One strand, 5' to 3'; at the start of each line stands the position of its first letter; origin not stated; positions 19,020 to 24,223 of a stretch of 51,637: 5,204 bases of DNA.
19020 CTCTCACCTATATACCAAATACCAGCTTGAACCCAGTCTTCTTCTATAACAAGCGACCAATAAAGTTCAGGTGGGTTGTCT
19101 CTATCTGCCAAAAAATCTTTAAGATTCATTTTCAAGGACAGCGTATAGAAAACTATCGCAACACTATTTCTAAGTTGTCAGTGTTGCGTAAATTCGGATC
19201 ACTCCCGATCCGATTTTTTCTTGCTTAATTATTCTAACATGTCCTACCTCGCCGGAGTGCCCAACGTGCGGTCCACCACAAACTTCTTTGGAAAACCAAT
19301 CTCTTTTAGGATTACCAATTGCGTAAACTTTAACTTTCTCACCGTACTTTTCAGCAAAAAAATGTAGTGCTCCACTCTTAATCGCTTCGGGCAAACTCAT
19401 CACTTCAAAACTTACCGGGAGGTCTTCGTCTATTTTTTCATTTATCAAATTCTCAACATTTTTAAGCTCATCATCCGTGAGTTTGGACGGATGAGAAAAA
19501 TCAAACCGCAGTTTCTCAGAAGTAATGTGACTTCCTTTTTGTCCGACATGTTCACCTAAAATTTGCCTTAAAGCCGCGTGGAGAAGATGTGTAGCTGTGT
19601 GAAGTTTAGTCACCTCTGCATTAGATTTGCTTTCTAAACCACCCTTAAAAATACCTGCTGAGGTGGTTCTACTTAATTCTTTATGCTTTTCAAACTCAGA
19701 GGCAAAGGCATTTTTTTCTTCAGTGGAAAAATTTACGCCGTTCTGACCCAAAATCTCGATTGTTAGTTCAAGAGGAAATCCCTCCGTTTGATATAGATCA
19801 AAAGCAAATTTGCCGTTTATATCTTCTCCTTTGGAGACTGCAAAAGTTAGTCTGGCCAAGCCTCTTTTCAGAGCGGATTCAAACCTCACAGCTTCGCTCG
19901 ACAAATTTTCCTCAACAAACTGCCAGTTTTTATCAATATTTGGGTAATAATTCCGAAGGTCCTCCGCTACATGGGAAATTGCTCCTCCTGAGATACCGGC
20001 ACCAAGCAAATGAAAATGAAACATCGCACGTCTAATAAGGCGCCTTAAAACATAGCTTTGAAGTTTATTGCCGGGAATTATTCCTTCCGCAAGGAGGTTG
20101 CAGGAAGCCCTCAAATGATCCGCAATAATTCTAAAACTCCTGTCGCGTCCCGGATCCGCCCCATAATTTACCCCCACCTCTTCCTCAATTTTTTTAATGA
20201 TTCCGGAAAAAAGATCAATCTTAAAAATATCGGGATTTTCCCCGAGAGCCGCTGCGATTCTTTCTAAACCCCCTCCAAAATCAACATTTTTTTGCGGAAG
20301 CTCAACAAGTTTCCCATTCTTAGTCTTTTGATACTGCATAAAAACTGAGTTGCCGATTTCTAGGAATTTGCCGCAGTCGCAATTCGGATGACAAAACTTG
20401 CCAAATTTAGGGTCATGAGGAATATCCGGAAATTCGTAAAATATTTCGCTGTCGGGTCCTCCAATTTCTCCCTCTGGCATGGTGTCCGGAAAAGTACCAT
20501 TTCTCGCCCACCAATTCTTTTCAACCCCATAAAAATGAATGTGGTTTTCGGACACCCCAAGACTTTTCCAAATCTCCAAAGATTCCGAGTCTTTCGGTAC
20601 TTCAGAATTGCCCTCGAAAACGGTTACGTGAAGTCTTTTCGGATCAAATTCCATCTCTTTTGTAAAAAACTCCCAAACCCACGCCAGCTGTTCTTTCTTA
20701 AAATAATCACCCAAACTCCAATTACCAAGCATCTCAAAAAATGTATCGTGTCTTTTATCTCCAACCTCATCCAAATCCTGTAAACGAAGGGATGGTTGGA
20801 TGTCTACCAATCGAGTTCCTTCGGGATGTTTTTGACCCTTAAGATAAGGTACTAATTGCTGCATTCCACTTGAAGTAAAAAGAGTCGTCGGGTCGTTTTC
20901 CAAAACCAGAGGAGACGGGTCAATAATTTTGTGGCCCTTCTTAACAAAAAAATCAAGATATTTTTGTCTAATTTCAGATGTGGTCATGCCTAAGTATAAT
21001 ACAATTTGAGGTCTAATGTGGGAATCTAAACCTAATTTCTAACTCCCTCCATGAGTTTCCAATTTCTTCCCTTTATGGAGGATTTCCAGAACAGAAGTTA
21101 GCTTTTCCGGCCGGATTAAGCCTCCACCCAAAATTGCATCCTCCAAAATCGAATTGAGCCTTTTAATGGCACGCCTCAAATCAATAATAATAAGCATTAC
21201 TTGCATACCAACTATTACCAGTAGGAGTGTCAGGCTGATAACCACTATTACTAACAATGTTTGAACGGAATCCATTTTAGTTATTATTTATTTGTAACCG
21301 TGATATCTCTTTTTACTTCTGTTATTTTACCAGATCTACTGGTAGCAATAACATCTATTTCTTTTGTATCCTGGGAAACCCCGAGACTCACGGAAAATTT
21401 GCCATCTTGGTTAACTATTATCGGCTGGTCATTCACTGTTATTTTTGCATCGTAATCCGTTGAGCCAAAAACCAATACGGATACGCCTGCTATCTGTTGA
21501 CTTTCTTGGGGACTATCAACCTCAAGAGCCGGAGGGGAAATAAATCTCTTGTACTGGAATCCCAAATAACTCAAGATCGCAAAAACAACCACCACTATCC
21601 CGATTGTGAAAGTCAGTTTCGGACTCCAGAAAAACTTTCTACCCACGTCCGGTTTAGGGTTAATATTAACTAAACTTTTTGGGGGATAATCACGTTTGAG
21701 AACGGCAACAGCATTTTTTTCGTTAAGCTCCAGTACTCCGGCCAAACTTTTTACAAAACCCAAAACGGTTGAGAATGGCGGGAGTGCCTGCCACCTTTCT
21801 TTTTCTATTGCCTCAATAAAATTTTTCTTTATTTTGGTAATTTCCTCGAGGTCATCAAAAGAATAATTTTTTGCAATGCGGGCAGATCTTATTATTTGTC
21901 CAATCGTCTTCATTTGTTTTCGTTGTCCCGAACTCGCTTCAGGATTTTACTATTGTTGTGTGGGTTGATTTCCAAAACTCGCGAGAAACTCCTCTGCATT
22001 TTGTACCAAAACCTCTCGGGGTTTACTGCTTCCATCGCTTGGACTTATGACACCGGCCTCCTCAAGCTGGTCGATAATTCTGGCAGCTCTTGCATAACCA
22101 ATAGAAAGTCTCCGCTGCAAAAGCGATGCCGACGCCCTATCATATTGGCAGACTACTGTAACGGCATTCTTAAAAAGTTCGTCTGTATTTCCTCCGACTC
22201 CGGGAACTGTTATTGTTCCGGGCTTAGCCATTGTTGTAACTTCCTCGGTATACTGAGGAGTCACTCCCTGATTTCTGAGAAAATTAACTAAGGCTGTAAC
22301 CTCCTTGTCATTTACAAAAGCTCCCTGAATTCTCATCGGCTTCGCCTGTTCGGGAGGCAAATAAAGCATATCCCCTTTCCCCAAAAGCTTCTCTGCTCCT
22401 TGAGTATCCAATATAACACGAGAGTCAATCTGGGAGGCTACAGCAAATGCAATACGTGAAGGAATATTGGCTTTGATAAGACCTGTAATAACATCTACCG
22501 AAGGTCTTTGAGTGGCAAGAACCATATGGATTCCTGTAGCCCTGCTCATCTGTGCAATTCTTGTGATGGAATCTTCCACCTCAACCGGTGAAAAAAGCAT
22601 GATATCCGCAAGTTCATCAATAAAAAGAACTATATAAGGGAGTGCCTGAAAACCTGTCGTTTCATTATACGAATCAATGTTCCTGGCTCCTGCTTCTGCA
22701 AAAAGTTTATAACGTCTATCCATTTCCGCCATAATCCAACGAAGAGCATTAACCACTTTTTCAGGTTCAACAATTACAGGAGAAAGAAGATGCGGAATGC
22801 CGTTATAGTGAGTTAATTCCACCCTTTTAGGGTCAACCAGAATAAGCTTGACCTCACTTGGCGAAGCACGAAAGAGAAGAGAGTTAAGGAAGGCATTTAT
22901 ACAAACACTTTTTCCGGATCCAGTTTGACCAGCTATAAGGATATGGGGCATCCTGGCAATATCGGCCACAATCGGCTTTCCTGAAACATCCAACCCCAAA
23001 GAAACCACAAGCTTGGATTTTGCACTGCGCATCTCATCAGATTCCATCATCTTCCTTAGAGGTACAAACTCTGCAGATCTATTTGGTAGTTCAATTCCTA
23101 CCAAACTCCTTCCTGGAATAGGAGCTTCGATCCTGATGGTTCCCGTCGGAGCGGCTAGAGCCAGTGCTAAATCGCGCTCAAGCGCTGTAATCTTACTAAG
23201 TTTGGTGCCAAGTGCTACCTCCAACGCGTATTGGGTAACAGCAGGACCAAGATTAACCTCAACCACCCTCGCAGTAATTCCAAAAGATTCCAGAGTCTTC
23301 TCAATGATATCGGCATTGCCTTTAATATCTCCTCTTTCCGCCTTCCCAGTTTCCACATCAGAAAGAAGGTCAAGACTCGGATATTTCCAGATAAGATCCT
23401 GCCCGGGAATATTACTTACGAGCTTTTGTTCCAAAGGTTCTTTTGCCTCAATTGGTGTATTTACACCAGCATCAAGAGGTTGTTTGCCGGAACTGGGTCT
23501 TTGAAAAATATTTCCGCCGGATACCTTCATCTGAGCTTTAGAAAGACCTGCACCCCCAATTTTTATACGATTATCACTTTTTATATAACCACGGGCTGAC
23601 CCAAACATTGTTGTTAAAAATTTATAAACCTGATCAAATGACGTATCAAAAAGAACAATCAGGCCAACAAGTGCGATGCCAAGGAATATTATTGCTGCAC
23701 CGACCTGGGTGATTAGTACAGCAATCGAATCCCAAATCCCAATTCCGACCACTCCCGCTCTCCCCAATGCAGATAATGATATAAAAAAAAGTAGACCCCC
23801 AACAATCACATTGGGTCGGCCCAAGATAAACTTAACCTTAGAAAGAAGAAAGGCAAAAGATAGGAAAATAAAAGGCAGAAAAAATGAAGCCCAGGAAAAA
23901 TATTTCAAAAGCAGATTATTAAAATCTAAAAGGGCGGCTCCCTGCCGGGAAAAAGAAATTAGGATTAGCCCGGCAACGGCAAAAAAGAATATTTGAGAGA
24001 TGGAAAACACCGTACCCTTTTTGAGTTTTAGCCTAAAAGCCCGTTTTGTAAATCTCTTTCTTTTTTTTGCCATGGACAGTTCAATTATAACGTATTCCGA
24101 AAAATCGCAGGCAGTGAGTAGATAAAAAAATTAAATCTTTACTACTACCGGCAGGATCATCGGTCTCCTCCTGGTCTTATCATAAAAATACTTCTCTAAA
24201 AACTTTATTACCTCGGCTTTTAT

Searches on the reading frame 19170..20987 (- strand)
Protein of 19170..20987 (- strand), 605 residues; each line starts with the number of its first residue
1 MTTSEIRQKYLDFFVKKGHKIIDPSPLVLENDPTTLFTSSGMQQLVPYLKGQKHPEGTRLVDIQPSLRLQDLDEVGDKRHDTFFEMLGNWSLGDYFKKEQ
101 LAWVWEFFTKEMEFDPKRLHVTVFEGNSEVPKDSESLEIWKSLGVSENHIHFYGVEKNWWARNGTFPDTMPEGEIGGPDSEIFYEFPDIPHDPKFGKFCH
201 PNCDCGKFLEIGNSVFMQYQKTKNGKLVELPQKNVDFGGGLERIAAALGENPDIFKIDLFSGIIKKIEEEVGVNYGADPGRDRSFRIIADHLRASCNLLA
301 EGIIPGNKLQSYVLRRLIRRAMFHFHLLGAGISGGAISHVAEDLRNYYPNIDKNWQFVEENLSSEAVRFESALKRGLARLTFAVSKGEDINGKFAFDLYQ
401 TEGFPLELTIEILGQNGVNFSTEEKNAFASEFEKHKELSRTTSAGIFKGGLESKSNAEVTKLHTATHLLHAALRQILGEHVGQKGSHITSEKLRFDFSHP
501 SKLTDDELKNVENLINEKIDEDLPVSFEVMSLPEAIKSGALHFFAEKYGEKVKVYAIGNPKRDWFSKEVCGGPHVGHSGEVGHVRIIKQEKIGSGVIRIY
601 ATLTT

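Call 5: search_protein_families(library=pfam, proteins=[window:19170-20987:-], max_evalue=0.001)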
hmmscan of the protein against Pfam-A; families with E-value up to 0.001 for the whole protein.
window:19170-20987:- (605 aa): 2 families
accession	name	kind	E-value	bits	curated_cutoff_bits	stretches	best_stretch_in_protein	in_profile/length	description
PF01411.24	tRNA-synt_2c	-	2.5e-110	370.1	30.3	1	5-445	1-434/552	tRNA synthetases class II (A)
PF07973.19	tRNA_SAD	-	2.8e-13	50.1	24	1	552-600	1-44/44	Threonyl and Alanyl tRNA synthetase second additional domain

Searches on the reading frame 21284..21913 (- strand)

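Call 5: search_protein_families(library=pfam, proteins=[window:21284-21913:-], max_evalue=0.001)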
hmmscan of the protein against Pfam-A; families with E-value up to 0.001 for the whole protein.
window:21284-21913:- (209 aa): 3 families
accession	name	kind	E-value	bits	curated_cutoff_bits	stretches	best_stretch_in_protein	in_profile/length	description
PF13413.12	HTH_25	-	4.7e-14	52.4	24.6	1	8-66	2-60/62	Helix-turn-helix domain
PF09136.16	Glucodextran_B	-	1.1e-09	38.5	27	1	128-206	1-81/83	Glucodextranase, domain B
PF12844.13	HTH_19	-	4.9e-06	26.8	30.2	1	5-61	1-51/64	Helix-turn-helix domain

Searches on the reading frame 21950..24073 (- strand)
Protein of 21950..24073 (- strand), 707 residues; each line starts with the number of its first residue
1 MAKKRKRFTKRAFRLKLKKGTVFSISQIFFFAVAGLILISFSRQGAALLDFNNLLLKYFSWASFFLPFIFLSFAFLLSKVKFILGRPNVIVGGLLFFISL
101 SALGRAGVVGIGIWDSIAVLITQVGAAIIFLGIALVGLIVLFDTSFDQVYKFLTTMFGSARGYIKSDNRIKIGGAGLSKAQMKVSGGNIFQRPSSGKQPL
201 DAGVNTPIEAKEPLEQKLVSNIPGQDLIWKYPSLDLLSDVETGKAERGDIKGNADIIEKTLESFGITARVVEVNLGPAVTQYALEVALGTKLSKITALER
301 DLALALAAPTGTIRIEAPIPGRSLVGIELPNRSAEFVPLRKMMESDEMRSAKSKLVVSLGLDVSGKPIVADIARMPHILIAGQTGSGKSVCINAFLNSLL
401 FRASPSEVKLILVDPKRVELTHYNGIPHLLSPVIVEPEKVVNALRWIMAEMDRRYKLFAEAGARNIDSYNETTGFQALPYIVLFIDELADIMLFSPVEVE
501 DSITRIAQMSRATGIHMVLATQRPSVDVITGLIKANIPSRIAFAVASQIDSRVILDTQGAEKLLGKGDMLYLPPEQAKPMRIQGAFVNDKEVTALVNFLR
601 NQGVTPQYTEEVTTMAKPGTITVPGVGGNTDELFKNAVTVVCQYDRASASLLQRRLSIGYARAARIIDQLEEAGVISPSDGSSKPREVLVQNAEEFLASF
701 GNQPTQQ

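Call 5: search_protein_families(library=pfam, proteins=[window:21950-24073:-], max_evalue=0.001)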
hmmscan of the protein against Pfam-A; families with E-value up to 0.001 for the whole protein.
window:21950-24073:- (707 aa): 5 families
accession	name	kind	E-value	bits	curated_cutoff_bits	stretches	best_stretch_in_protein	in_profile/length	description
PF01580.24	FtsK_SpoIIIE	-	1.1e-61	208.5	24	1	339-526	2-221/221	FtsK/SpoIIIE family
PF17854.6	FtsK_alpha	-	1.5e-27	96.2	22.9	1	232-331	2-101/101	FtsK alpha domain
PF09397.16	FtsK_gamma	-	2.6e-26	91.6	30.6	1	629-690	2-62/63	Ftsk gamma domain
PF05621.17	TniB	-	0.00049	20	22.4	0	371-397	31-57/189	Bacterial TniB protein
PF12846.13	AAA_10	-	0.00065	19.3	27.5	0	374-418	20-60/362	AAA-like domain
